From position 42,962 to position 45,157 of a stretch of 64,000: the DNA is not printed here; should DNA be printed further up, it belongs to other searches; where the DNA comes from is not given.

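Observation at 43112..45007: Single polypeptide fusing a CE12 acetylesterase to a PL22 oligogalacturonide lyase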

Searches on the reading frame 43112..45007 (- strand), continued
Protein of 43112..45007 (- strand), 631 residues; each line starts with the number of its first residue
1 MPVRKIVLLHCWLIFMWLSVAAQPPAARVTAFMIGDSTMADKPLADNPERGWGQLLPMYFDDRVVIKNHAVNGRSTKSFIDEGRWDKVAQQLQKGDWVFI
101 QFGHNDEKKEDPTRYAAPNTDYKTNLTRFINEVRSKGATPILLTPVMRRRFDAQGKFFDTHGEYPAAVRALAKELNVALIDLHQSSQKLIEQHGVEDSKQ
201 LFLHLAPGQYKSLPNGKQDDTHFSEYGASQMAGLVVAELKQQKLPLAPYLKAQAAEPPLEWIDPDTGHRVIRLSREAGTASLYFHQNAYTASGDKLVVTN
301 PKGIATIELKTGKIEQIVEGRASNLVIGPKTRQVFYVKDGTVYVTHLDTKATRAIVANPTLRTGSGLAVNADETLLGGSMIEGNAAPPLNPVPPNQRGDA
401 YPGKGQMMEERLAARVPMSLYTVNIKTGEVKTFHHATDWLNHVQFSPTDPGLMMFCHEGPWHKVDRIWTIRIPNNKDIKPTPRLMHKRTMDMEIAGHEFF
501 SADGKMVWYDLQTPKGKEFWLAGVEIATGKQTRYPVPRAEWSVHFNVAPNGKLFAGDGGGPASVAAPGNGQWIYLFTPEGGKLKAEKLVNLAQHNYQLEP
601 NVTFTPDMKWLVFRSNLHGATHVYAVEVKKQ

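Call 9: search_protein_families(library=pfam, proteins=[P0012, P0040, P0084, P0117, P0007, P0075, P0006], max_evalue=0.001)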
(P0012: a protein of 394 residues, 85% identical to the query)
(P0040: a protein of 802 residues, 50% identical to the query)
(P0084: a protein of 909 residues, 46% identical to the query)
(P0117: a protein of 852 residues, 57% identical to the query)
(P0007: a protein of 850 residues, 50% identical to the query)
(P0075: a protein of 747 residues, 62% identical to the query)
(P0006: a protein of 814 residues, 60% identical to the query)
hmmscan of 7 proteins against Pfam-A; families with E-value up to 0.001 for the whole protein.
P0012 (394 aa): 1 family
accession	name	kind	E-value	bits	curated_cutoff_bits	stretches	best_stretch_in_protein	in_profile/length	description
PF14583.12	Pectate_lyase22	-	2.6e-16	59.8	30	1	29-392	16-383/386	Oligogalacturonate lyase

P0040 (802 aa): 4 families
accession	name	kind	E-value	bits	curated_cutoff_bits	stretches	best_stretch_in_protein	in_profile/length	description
PF14583.12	Pectate_lyase22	-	2.1e-18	66.7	30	1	456-798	18-382/386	Oligogalacturonate lyase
PF13472.12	Lipase_GDSL_2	-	6.5e-13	50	32.9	1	206-398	3-175/178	GDSL-like Lipase/Acylhydrolase family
PF21254.3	AGA-YXIM_GBD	-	1.6e-11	44.7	27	1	37-132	2-98/138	Beta-agarase/YXIM esterase-like, galactose-binding domain-like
PF00657.28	Lipase_GDSL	-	3.4e-07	31.1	23.6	1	202-404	1-206/208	GDSL-like Lipase/Acylhydrolase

P0084 (909 aa): 4 families
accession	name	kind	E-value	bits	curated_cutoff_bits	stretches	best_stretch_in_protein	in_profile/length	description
PF13472.12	Lipase_GDSL_2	-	4.3e-30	106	32.9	2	40-241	1-177/178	GDSL-like Lipase/Acylhydrolase family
PF14583.12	Pectate_lyase22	-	6.1e-20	71.7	30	1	532-906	15-384/386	Oligogalacturonate lyase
PF00657.28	Lipase_GDSL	-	1.3e-17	65.1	23.6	2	38-243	1-204/208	GDSL-like Lipase/Acylhydrolase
PF07676.18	PD40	-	1.4e-06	28.5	20.9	0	878-892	14-28/38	WD40-like Beta Propeller Repeat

P0117 (852 aa): 5 families
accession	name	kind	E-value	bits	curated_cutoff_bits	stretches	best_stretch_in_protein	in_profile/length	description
PF14583.12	Pectate_lyase22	-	5.2e-20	72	30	1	225-429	170-383/386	Oligogalacturonate lyase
PF13472.12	Lipase_GDSL_2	-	1.2e-13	52.4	32.9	1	621-793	2-173/178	GDSL-like Lipase/Acylhydrolase family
PF21254.3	AGA-YXIM_GBD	-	3.2e-11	43.7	27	1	453-564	2-110/138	Beta-agarase/YXIM esterase-like, galactose-binding domain-like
PF00657.28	Lipase_GDSL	-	8.7e-09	36.3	23.6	1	618-800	1-205/208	GDSL-like Lipase/Acylhydrolase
PF07676.18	PD40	-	1.6e-06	28.3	20.9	0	402-416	14-28/38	WD40-like Beta Propeller Repeat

P0007 (850 aa): 2 families
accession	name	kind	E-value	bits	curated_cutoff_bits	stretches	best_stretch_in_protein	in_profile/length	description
PF14583.12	Pectate_lyase22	-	1.3e-37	129.9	30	2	634-848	170-383/386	Oligogalacturonate lyase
PF07676.18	PD40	-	1.2e-06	28.7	20.9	0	822-843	15-37/38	WD40-like Beta Propeller Repeat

P0075 (747 aa): 2 families
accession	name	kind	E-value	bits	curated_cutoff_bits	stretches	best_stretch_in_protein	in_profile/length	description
PF22244.2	GCE_fung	-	2.7e-31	109.6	27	1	158-306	74-230/231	Glucuronyl esterase, fungi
PF14583.12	Pectate_lyase22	-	4.5e-19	68.9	30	1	375-739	18-385/386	Oligogalacturonate lyase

P0006 (814 aa): 1 family
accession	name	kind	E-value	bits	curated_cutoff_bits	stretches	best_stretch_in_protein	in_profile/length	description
PF14583.12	Pectate_lyase22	-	6.1e-31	108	30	2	435-805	16-380/386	Oligogalacturonate lyase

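Call 26: find_encoding_contigs(protein=P0003, flank=10000, max_places=3)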
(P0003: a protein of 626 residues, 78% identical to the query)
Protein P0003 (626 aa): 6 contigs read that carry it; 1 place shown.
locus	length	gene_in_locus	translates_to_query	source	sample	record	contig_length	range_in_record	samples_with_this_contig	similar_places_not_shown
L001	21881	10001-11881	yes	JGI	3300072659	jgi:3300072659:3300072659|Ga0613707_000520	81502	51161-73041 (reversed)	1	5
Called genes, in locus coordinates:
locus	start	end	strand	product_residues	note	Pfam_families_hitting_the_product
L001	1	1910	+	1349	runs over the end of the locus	PF13620:CarboxypepD_reg, PF13715:CarbopepD_reg_2 (weak), PF25183:OMP_b-brl_4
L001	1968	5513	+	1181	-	PF13620:CarboxypepD_reg, PF13715:CarbopepD_reg_2 (weak), PF25183:OMP_b-brl_4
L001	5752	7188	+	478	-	PF12708:Pect-lyase_RHGA_epim, PF00295:Glyco_hydro_28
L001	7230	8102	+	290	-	PF20434:BD-FAE, PF07859:Abhydrolase_3, PF01738:DLH (weak), PF00326:Peptidase_S9 (faint)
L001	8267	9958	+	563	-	PF22848:ASD1_dom, PF06964:Alpha-L-AF_C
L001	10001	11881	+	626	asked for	PF00657:Lipase_GDSL, PF13472:Lipase_GDSL_2, PF14583:Pectate_lyase22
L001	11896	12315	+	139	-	PF00903:Glyoxalase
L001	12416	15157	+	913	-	PF17132:Glyco_hydro_106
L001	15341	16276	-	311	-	PF00126:HTH_1, PF03466:LysR_substrate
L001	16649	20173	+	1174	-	PF13620:CarboxypepD_reg, PF13715:CarbopepD_reg_2 (weak), PF25183:OMP_b-brl_4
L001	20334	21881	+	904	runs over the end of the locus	PF13442:Cytochrome_CBB3 (faint), PF07635:PSCyt1 (faint), PF07626:PSD3, PF07637:PSD5, PF07631:PSD4, PF07627:PSCyt3, PF07624:PSD2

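Call 27: find_encoding_contigs(protein=P0040, flank=10000, max_places=2)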
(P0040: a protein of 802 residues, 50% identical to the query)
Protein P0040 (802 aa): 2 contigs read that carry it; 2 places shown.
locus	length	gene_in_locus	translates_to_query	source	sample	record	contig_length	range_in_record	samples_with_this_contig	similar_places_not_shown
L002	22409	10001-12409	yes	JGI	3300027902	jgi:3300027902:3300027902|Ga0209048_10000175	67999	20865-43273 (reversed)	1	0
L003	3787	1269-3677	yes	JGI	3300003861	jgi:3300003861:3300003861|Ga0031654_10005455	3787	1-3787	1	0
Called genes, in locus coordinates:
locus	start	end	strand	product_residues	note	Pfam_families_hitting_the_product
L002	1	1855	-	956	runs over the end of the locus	PF17132:Glyco_hydro_106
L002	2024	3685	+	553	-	PF04616:Glyco_hydro_43, PF17851:GH43_C2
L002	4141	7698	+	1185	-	PF13620:CarboxypepD_reg, PF13715:CarbopepD_reg_2, PF25183:OMP_b-brl_4, PF00593:TonB_dep_Rec_b-barrel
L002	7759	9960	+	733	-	PF07470:Glyco_hydro_88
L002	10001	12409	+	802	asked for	PF21254:AGA-YXIM_GBD, PF00657:Lipase_GDSL (weak), PF13472:Lipase_GDSL_2, PF14583:Pectate_lyase22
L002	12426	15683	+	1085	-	PF02837:Glyco_hydro_2_N, PF22666:Glyco_hydro_2_N2, PF00703:Glyco_hydro_2, PF02836:Glyco_hydro_2_C, PF16353:LacZ_4, PF02929:Bgal_small_N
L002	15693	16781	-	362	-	-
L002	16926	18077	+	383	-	PF21751:DACNV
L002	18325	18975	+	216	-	-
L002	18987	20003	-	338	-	PF08220:HTH_DeoR, PF08279:HTH_11 (weak), PF13280:WYL, PF25583:WCX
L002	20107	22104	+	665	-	PF00270:DEAD, PF00271:Helicase_C, PF16124:RecQ_Zn_bind, PF09382:RQC, PF00570:HRDC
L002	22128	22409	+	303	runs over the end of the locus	PF02678:Pirin, PF05726:Pirin_C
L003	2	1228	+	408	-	?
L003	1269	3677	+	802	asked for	PF21254:AGA-YXIM_GBD, PF00657:Lipase_GDSL (weak), PF13472:Lipase_GDSL_2, PF14583:Pectate_lyase22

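Call 28: find_encoding_contigs(protein=P0117, flank=10000, max_places=2)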
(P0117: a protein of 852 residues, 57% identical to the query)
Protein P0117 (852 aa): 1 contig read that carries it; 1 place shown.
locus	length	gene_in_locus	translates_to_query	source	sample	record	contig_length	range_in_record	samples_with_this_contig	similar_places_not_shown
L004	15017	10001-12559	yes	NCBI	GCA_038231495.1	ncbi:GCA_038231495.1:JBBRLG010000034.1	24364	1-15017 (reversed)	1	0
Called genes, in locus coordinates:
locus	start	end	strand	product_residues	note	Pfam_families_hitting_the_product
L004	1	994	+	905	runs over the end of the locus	PF01627:Hpt, PF02518:HATPase_c, PF01584:CheW, PF00072:Response_reg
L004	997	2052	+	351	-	PF00072:Response_reg, PF01339:CheB_methylest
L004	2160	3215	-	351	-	PF00756:Esterase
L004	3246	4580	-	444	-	PF07586:HXXSHH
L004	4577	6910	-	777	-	PF07635:PSCyt1 (weak), PF07626:PSD3, PF16841:CBM60 (weak), PF07637:PSD5, PF07631:PSD4, PF07627:PSCyt3, PF07624:PSD2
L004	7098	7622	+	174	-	PF04542:Sigma70_r2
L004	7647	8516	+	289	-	PF00657:Lipase_GDSL, PF13472:Lipase_GDSL_2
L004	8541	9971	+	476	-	PF01120:Alpha_L_fucos, PF16757:Fucosidase_C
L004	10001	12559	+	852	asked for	PF26549:Tricorn_N (faint), PF07676:PD40 (faint), PF14583:Pectate_lyase22, PF21254:AGA-YXIM_GBD, PF00657:Lipase_GDSL, PF13472:Lipase_GDSL_2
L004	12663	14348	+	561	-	-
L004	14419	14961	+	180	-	-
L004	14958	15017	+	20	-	?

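Call 29: find_encoding_contigs(protein=P0023, flank=10000, max_places=2)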
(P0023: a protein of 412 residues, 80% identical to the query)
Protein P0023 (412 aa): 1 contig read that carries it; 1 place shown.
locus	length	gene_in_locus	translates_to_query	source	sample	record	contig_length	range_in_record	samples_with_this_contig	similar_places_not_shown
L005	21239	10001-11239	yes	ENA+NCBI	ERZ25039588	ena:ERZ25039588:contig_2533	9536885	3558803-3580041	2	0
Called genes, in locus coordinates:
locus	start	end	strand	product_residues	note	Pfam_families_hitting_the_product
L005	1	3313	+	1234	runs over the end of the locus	PF13620:CarboxypepD_reg, PF13715:CarbopepD_reg_2 (weak), PF22904:NOMO1-like_2nd (weak), PF07715:Plug, PF25183:OMP_b-brl_4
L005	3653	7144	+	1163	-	PF13620:CarboxypepD_reg, PF25183:OMP_b-brl_4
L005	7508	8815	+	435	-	PF01566:Nramp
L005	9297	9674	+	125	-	-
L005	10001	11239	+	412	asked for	PF14583:Pectate_lyase22, PF26549:Tricorn_N (faint)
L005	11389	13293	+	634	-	PF13517:FG-GAP_3 (faint), PF18370:RGI_lyase, PF25292:Beta-prop_CGLA (faint), PF21348:RGL11_C, PF01839:FG-GAP (faint)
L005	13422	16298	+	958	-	PF17132:Glyco_hydro_106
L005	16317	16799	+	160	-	PF14300:DMP19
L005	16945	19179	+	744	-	-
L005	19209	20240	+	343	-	PF01408:GFO_IDH_MocA, PF22725:GFO_IDH_MocA_C3, PF02894:GFO_IDH_MocA_C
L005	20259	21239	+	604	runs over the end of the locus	PF01120:Alpha_L_fucos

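Call 35: search_protein_representatives(protein=window:43112-45007:-)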
Query: 631 residues. Proteins with E-value up to 0.001 (for the whole library): 8216; up to 1e-10: 5514; up to 1e-30: 1500. The best 150 are listed.
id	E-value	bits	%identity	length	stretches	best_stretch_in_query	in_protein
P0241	4.1e-221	752.2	51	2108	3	251-628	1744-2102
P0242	1.7e-143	495.7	78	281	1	351-630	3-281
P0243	4.7e-142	491.0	48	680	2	407-628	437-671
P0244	1.1e-130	453.4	51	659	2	252-630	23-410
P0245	3.4e-126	438.6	48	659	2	246-630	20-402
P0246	2.7e-124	432.3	59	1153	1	255-630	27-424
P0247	6.6e-120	417.8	57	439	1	254-630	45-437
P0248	5.9e-118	411.4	57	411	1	248-629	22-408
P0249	1.6e-117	409.9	44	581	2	27-261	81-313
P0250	1.7e-117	409.9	60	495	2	251-475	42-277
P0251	2.7e-113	396.0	56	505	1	257-629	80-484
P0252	1.1e-111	390.7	57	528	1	248-629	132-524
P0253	1.9e-110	386.6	53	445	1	249-630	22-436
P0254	1.4e-109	383.7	45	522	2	27-250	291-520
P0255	3.1e-107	376.0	52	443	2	246-530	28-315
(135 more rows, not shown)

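Call 37: find_encoding_contigs(protein=P0001, flank=3000, max_places=3)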
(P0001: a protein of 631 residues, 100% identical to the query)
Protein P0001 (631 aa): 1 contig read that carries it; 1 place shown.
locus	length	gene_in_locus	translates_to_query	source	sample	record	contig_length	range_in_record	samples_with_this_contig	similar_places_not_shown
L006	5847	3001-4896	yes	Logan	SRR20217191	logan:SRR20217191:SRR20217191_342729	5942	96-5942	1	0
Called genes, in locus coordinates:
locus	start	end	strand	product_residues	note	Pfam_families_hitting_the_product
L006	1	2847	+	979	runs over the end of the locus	?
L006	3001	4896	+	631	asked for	PF00657:Lipase_GDSL, PF13472:Lipase_GDSL_2, PF14583:Pectate_lyase22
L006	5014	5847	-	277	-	?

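Call 38: list_cluster_members(proteins=[P0001, P0003, P0121, P0010])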
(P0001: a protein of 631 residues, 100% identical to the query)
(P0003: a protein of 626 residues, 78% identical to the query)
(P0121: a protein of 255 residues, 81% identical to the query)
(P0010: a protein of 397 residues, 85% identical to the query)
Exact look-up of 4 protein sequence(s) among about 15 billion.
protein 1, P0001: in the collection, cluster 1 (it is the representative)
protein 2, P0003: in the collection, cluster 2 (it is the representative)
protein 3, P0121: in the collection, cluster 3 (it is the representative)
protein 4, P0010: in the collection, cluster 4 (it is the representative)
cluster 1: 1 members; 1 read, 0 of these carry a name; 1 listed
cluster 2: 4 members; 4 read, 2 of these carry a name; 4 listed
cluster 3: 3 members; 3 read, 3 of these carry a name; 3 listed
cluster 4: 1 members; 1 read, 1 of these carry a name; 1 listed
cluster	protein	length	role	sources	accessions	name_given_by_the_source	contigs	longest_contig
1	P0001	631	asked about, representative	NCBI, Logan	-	-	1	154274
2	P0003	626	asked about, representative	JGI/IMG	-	oligogalacturonide lyase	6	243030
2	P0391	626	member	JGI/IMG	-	oligogalacturonide lyase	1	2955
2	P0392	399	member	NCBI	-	-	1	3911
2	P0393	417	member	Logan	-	-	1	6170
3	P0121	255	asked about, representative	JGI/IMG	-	DNA sulfur modification protein DndE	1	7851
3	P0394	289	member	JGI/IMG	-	DNA sulfur modification protein DndE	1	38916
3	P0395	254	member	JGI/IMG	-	DNA sulfur modification protein DndE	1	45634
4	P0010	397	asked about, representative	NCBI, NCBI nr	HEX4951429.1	MAG TPA: oligogalacturonate lyase family protein [Blastocatellia bacterium] | oligogalacturonate lyase family protein [Blastocatellia bacterium]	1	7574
